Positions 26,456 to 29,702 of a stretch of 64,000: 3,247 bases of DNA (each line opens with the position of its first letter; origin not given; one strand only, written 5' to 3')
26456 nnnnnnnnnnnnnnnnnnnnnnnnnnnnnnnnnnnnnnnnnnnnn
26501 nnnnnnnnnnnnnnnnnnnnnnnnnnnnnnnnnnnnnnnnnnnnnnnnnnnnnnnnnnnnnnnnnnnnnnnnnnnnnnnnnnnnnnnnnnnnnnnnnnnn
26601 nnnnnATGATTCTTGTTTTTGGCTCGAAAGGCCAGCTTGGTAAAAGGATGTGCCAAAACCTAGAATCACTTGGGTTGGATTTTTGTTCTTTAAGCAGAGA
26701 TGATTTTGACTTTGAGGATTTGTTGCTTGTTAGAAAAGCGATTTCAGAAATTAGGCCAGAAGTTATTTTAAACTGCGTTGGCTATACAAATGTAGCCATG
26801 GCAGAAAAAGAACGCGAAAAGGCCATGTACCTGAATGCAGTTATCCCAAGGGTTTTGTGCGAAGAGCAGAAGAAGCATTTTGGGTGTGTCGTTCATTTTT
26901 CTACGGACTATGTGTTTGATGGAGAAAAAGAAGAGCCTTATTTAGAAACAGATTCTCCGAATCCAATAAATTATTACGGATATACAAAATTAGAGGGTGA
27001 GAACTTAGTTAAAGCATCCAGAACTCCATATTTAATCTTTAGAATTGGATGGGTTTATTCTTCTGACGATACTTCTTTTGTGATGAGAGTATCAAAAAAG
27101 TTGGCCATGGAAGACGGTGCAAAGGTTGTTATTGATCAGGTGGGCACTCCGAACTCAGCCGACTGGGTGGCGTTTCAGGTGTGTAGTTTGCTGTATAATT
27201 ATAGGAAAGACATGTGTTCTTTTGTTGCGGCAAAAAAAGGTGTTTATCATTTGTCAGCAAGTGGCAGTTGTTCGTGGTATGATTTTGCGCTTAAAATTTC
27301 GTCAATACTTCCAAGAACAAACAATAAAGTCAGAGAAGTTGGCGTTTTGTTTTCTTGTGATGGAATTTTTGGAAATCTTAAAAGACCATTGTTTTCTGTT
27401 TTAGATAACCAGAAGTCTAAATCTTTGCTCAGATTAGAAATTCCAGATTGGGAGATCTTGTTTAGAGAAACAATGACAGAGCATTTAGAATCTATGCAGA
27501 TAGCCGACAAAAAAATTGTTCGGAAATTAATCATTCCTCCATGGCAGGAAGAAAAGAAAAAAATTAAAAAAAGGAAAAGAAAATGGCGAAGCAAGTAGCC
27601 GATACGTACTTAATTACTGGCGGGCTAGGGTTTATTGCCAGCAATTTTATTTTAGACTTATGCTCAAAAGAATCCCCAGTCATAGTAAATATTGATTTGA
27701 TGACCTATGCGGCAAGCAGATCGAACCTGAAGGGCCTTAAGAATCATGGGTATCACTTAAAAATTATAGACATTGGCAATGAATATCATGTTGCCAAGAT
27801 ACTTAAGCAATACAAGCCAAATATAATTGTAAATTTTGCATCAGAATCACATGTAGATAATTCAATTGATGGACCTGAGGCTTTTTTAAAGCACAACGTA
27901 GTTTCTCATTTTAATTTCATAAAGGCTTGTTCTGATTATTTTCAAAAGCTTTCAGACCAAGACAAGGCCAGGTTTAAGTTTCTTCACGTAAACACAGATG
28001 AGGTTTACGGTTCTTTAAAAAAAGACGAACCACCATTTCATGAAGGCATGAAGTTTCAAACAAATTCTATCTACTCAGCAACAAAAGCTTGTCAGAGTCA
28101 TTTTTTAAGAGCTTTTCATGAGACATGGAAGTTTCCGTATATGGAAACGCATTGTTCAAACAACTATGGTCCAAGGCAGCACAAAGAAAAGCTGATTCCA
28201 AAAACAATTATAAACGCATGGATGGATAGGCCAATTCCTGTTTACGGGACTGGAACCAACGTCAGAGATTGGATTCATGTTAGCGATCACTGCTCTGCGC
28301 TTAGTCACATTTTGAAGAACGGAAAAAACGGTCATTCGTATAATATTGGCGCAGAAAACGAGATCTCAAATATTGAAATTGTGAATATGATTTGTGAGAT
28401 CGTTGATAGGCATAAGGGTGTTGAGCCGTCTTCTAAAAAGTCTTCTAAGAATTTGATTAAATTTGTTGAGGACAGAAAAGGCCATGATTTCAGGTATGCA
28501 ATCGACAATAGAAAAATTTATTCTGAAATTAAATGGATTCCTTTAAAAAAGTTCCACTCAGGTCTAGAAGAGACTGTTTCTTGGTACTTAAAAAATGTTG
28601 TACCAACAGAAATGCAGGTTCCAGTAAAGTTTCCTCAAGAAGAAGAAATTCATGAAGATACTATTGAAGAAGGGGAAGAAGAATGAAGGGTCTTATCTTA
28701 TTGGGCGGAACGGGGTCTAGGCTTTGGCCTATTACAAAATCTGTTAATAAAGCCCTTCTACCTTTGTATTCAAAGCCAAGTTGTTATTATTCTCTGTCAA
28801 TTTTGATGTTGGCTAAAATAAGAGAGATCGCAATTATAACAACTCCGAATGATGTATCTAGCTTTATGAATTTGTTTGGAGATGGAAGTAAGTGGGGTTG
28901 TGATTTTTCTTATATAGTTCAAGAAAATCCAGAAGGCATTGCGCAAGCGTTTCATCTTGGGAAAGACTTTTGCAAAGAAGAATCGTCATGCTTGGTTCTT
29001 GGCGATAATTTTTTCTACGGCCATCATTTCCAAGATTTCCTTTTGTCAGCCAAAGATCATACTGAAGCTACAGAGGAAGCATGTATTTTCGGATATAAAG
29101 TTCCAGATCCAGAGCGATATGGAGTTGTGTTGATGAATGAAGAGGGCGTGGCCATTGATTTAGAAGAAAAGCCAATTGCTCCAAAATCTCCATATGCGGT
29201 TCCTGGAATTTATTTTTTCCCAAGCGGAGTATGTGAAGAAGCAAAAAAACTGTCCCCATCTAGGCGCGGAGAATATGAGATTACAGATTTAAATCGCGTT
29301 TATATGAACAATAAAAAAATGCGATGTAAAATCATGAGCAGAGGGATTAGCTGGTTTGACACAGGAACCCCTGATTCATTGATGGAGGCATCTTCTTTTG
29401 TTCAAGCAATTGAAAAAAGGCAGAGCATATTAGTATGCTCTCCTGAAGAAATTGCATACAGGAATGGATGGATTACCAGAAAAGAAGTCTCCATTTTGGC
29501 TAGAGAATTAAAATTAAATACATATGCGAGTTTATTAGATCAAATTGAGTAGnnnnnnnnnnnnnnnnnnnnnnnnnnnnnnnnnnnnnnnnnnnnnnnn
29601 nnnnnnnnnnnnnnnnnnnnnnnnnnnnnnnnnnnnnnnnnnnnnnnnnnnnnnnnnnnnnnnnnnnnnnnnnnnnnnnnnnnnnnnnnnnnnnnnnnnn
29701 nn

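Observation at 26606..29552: Phage-encoded dTDP-sugar pathway (RmlA, RmlB, RmlD-like) without RmlC, linked to a distal aminotransferase, acetyltransferase and glycosyltransferase block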

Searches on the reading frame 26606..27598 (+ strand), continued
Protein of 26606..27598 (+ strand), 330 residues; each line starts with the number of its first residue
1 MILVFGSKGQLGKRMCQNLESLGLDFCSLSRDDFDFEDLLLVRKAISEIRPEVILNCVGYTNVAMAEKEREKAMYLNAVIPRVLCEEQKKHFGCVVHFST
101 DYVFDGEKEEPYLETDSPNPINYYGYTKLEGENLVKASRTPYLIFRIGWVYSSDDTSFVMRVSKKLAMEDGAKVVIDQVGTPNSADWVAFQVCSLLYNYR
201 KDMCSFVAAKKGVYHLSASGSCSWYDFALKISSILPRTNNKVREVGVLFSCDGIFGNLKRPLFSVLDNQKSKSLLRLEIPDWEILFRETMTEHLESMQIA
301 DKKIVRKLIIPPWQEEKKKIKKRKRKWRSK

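Call 33: search_protein_families(library=pfam, proteins=[L004:9521-9967:+, L004:9995-10873:+, L004:10870-11877:+, L004:11847-12677:+, L004:8614-9483:-, L004:13420-14187:+, L004:15255-15980:+, L004:15991-16803:+, L004:18141-19220:-, L004:19224-20396:-], max_evalue=0.001)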
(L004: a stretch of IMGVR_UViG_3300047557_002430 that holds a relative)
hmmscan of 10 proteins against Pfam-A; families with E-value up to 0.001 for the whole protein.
L004:9521-9967:+ (148 aa): 2 families
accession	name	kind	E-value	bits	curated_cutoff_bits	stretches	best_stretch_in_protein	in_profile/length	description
PF00383.29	dCMP_cyt_deam_1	-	1.6e-19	70.1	25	1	4-114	2-100/102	Cytidine and deoxycytidylate deaminase zinc-binding region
PF14437.12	MafB19-deam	-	8.5e-11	42.4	27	1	5-114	3-99/142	MafB19-like deaminase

L004:9995-10873:+ (292 aa): 4 families
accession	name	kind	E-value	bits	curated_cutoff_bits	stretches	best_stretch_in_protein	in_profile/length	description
PF04321.23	RmlD_sub_bind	-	5e-76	256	27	1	1-285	1-284/287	RmlD substrate binding domain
PF01370.27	Epimerase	-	1.5e-15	57.7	20.9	1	3-163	1-188/240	NAD dependent epimerase/dehydratase family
PF07993.18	NAD_binding_4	-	3.6e-05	23.5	20.1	0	49-153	87-208/258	Male sterility protein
PF16363.11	GDP_Man_Dehyd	-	0.00027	20.9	27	1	40-140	65-169/332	GDP-mannose 4,6 dehydratase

L004:10870-11877:+ (335 aa): 6 families
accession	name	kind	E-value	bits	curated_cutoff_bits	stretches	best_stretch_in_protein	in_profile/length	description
PF16363.11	GDP_Man_Dehyd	-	7.1e-75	252.9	27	1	13-324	2-332/332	GDP-mannose 4,6 dehydratase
PF01370.27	Epimerase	-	1.9e-57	194.9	20.9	1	11-257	1-240/240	NAD dependent epimerase/dehydratase family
PF07993.18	NAD_binding_4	-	5.3e-13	49.1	20.1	1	82-268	90-254/258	Male sterility protein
PF04321.23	RmlD_sub_bind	-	5.5e-12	45.8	27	1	10-292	2-247/287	RmlD substrate binding domain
PF02719.21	Polysacc_synt_2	-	1e-11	45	20.2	1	11-119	1-116/293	Polysaccharide biosynthesis protein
PF01073.25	3Beta_HSD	-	3.1e-11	43.3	22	1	13-240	2-224/280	3-beta hydroxysteroid dehydrogenase/isomerase family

L004:11847-12677:+ (276 aa): 2 families
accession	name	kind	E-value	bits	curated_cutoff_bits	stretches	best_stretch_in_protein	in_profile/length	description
PF00483.29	NTP_transferase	-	9e-67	225.6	21.2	1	16-249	2-242/245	Nucleotidyl transferase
PF12804.13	NTP_transf_3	-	1.1e-08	35.8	27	1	16-109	1-82/160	MobA-like NTP transferase domain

L004:8614-9483:- (289 aa): 0 families

L004:13420-14187:+ (255 aa): 1 family
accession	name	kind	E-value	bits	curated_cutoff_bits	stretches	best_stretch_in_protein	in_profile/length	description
PF00535.33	Glycos_transf_2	-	3e-05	24.5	23.3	1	25-121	24-115/168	Glycosyl transferase family 2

L004:15255-15980:+ (241 aa): 0 families

L004:15991-16803:+ (270 aa): 0 families

L004:18141-19220:- (359 aa): 1 family
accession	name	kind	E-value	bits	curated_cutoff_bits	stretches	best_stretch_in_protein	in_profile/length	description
PF04041.19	Glyco_hydro_130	-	2.2e-08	33.9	26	1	239-356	220-319/320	beta-1,4-mannooligosaccharide phosphorylase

L004:19224-20396:- (390 aa): 4 families
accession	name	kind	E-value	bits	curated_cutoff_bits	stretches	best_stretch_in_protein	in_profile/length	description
PF00534.26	Glycos_transf_1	-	9.2e-09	35.5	26.4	1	170-316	2-135/172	Glycosyl transferases group 1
PF13439.12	Glyco_transf_4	-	1.2e-07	32.3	28.5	1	15-162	3-168/170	Glycosyltransferase Family 4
PF13692.12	Glyco_trans_1_4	-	0.00036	21.2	27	0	194-316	13-121/142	Glycosyl transferases group 1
PF20706.3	GT4-conflict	-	0.00051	19.6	26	1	263-380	271-384/385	Family 4 Glycosyltransferase in conflict systems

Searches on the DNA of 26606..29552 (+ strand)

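Call 6: search_dna_similar(query=window:26606-29552:+, collection=phages, mode=near, max_rows=20)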
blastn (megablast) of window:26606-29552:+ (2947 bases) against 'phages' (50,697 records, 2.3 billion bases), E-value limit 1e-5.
No match.

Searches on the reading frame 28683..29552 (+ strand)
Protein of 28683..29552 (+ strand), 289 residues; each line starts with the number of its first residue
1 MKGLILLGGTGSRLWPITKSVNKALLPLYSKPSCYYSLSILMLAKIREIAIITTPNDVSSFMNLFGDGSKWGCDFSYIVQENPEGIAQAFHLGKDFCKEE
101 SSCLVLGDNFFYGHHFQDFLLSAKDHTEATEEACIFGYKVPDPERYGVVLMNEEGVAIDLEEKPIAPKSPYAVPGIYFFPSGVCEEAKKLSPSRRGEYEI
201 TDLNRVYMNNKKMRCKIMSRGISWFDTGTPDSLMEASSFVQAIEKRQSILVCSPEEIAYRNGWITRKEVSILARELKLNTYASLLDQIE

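Call 4: search_protein_families(library=pfam, proteins=[window:28683-29552:+], max_evalue=0.01)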
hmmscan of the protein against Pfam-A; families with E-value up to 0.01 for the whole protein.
window:28683-29552:+ (289 aa): 2 families
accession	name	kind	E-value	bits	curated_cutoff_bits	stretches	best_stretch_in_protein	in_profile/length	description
PF00483.29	NTP_transferase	-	5.6e-64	216.5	21.2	1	2-241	1-243/245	Nucleotidyl transferase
PF12804.13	NTP_transf_3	-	9.6e-06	26.3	27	1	3-124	1-111/160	MobA-like NTP transferase domain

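Call 5: search_protein_families(library=ncbifam, proteins=[window:28683-29552:+], max_evalue=0.01)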
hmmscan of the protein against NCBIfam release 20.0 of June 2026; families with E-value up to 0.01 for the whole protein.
window:28683-29552:+ (289 aa): 24 families
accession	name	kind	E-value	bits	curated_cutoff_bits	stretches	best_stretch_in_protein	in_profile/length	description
TIGR01207.1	rmlA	equivalog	9.6e-113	376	360.65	1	2-287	1-283/286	glucose-1-phosphate thymidylyltransferase RfbA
NF012024.0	PRK15480.1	equivalog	4.6e-99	331.2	588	1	2-285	5-285/292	glucose-1-phosphate thymidylyltransferase RfbA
TIGR01208.1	rmlA_long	equivalog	2.8e-52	177.8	320.25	1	2-241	1-235/353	glucose-1-phosphate thymidylyltransferase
TIGR03992.1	Arch_glmU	subfamily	7.6e-39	133.7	292.1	1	1-240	1-227/393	bifunctional sugar-1-phosphate nucleotidylyltransferase/acetyltransferase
NF041173.1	Sug_nt_acttase_Thmprot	equivalog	9.7e-29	100.5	600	1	1-243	1-230/405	bifunctional sugar-1-phosphate nucleotidylyltransferase/acetyltransferase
NF041313.1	UDPGP_AglF_Halo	equivalog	4e-23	82.1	400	1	1-233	1-227/234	UTP--glucose-1-phosphate uridylyltransferase AglF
NF052502.1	man1P_GTase_Rv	exception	1.2e-21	77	440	1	3-239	3-229/352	mannose-1-phosphate guanylyltransferase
TIGR01099.1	galU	equivalog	1.7e-16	60.6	326.8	2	73-236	94-261/261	UTP--glucose-1-phosphate uridylyltransferase GalU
NF003670.0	PRK05293.1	equivalog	2.1e-12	46.7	470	1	3-237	7-255/382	glucose-1-phosphate adenylyltransferase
NF045761.1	NAMPUrTaseMurU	equivalog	4.8e-11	42.9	250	1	1-236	1-223/226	N-acetylmuramate alpha-1-phosphate uridylyltransferase MurU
NF049965.1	GlMnHpPGnyltfHddC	equivalog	2.8e-09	37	300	1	1-184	1-172/221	D-glycero-D-manno-heptose 1-phosphate guanosyltransferase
TIGR02091.1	glgC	equivalog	5.2e-08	32.3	424.9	1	100-237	113-256/364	glucose-1-phosphate adenylyltransferase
NF009928.0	PRK13389.1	equivalog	1.5e-06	27.6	548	1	2-56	10-64/302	UTP--glucose-1-phosphate uridylyltransferase GalU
NF007516.0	PRK10122.1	equivalog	1.9e-05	23.9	534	1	2-54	5-57/297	UTP--glucose-1-phosphate uridylyltransferase GalF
TIGR01173.1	glmU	equivalog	2.8e-05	23.1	366.85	1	4-213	4-208/452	bifunctional UDP-N-acetylglucosamine diphosphorylase/glucosamine-1-phosphate N-acetyltransferase GlmU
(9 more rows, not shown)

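Call 7: search_dna_similar(query=window:28683-29552:+, collection=phages, mode=protein, max_rows=25)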
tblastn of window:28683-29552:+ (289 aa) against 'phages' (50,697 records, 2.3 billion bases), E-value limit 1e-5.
Records with a match: 152; places in all: 154; records where one place covers at least 80% of the query: 147.
Best place of each record, by identity: <60% 152.
By first word of the organism name: Escherichia 88; Bacteriophage 33; Campylobacter 5; Justusliebigvirus 3; Salmonella 3; Pseudomonas 2; Enterococcus 2; Listeria 2; Acinetobacter 2; Sphingomonas 2; and 9 more.
By host as written in the record: - 48; Escherichia coli 25; Escherichia coli K-12 MG1655 14; Escherichia sp. 5; Campylobacter jejuni 5; Escherichia coli K-12 4; Escherichia coli O177 3; Escherichia coli DH5a 2; and 36 more.
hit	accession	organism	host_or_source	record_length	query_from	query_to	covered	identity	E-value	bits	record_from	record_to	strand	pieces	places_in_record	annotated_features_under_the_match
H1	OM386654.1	Escherichia phage vB_EcoM_ESCO9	Escherichia coli DH5a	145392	1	285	99%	52.6%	6e-95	311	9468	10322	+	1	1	putative glucose-1-phosphate thymidylyltransferase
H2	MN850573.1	Escherichia phage muut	Escherichia coli K-12 MG1655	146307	1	285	99%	52.6%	6e-95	311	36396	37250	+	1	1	putative glucose-1-phosphate thymidylyltransferase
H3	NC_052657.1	Escherichia phage muut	Escherichia coli K-12 MG1655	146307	1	285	99%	52.6%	6e-95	311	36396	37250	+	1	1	putative glucose-1-phosphate thymidylyltransferase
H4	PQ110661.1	Escherichia phage vB_EcoM_ZYD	Escherichia coli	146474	1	285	99%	52.6%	6e-95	311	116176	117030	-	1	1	putative glucose-1-phosphate thymidylyltransferase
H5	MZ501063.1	Escherichia phage EmilieFrey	Escherichia coli K-12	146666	1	285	99%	52.6%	6e-95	311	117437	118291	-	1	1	putative glucose-1-phosphate thymidylyltransferase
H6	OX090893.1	Escherichia phage vB_Eco_PATM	-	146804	1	285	99%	52.6%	6e-95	311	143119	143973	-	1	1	glucose-1-phosphate thymidylyltransferase[Escherichia phage ...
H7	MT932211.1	Escherichia phage VEcB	Escherichia coli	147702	1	285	99%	52.6%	6e-95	311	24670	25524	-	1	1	glucose-1-phosphate thymidylyltransferase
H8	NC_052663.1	Escherichia phage VEcB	Escherichia coli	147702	1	285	99%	52.6%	6e-95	311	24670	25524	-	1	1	glucose-1-phosphate thymidylyltransferase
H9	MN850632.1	Escherichia phage alia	Escherichia coli K-12 MG1655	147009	1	285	99%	52.6%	2e-94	310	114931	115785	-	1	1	putative glucose-1-phosphate thymidylyltransferase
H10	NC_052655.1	Escherichia phage alia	Escherichia coli K-12 MG1655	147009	1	285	99%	52.6%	2e-94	310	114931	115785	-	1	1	putative glucose-1-phosphate thymidylyltransferase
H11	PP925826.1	Escherichia phage Antha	Escherichia coli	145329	1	285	99%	52.6%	2e-94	310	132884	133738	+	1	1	hypothetical protein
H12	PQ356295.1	Escherichia phage KKE7M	Escherichia coli W3350 (Yale CGSC)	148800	1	285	99%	52.6%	2e-94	310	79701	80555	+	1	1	hypothetical protein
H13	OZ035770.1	Justusliebigvirus alia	-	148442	1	285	99%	52.6%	2e-94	310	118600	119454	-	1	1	record has no annotation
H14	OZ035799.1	Justusliebigvirus alia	-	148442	1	285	99%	52.6%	2e-94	310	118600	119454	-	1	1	record has no annotation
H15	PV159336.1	Escherichia phage W22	Escherichia sp.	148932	1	285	99%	52.6%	2e-94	310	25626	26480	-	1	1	W22000065: glucose-1-phosphate thymidylyltransferase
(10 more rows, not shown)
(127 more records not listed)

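Call 14: find_encoding_contigs(protein=window:28683-29552:+, flank=10000, max_places=6)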
Protein window:28683-29552:+ (289 aa): 4 contigs read that carry it; 1 place shown.
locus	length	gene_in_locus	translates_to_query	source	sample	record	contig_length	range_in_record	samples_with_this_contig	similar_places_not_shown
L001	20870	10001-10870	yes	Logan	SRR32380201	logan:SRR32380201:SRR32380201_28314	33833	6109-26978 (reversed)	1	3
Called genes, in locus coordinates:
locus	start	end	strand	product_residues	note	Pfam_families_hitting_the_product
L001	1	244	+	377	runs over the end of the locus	-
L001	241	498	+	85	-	-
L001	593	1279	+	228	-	-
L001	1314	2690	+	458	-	PF00270:DEAD (weak), PF04851:ResIII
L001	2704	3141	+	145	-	-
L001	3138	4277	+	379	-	PF00154:RecA_N, PF06745:ATPase, PF13481:AAA_25 (weak)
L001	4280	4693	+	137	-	-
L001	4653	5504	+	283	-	-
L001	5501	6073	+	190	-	PF02075:RuvC (weak)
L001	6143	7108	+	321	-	-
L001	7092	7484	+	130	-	PF10651:BppU_N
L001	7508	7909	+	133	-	-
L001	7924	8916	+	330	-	PF01370:Epimerase, PF04321:RmlD_sub_bind, PF16363:GDP_Man_Dehyd (faint)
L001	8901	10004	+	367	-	PF01370:Epimerase, PF02719:Polysacc_synt_2 (weak), PF04321:RmlD_sub_bind (faint), PF16363:GDP_Man_Dehyd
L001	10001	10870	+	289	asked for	PF00483:NTP_transferase, PF12804:NTP_transf_3 (weak)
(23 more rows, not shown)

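Call 24: get_annotated_region(hit=H2, flank=6000)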
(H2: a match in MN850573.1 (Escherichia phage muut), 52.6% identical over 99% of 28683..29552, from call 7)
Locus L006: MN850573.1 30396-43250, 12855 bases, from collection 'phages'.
description: Escherichia phage muut, complete genome.
organism: Escherichia phage muut (NCBI taxid 2696426)
taxonomy: Viruses; Duplodnaviria; Heunggongvirae; Uroviricota; Caudoviricetes; Stephanstirmvirinae; Justusliebigvirus; Justusliebigvirus muut
host: Escherichia coli K-12 MG1655; source: wastewater; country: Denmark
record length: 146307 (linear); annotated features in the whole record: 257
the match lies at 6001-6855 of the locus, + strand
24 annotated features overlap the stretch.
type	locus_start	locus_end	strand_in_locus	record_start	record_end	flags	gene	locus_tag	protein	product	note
CDS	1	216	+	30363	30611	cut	-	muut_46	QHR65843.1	hypothetical protein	Hypothetical protein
CDS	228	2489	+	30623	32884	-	-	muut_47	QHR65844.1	ribonucleoside-diphosphate reductase large subunit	ribonucleoside-diphosphate reductase large subunit [Escherichia phage V18]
CDS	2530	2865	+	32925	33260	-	-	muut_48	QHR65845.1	hypothetical protein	Hypothetical protein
CDS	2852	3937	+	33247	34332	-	-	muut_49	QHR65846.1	ribonucleoside diphosphate reductase beta chain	PVOGs: VOG7880; ribonucleoside diphosphate reductase beta chain [Escherichia phage FV3]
CDS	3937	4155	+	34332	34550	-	-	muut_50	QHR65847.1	hypothetical protein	PVOGs: VOG7062; Hypothetical protein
CDS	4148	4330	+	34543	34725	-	-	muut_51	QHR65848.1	hypothetical protein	Hypothetical protein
CDS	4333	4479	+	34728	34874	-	-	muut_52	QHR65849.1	hypothetical protein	Hypothetical protein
CDS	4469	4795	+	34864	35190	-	-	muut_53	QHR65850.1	hypothetical protein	Hypothetical protein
CDS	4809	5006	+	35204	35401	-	-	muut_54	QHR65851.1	hypothetical protein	Hypothetical protein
CDS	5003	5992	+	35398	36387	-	-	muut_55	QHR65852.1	putative dTDP-glucose 4,6-dehydratase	PVOGs: VOG1031; putative dTDP-glucose 4,6-dehydratase [Escherichia phage phAPEC8]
CDS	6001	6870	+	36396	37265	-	-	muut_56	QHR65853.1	putative glucose-1-phosphate thymidylyltransferase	PVOGs: VOG6988; putative glucose-1-phosphate thymidylyltransferase [Escherichia phage phAPEC8]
CDS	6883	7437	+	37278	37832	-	-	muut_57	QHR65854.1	putative dTDP-4-dehydrorhamnose 3,5-epimerase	PVOGs: VOG8992; putative dTDP-4-dehydrorhamnose 3,5-epimerase [Escherichia phage phAPEC8]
CDS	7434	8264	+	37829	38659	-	-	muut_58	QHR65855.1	putative dTDP-4-dehydrorhamnose reductase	PVOGs: VOG1031; putative dTDP-4-dehydrorhamnose reductase [Escherichia phage phAPEC8]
CDS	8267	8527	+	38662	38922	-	-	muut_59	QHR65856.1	putative glutaredoxin 1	PVOGs: VOG4549; putative glutaredoxin 1 [Escherichia phage phAPEC8]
CDS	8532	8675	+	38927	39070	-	-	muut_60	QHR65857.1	hypothetical protein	Hypothetical protein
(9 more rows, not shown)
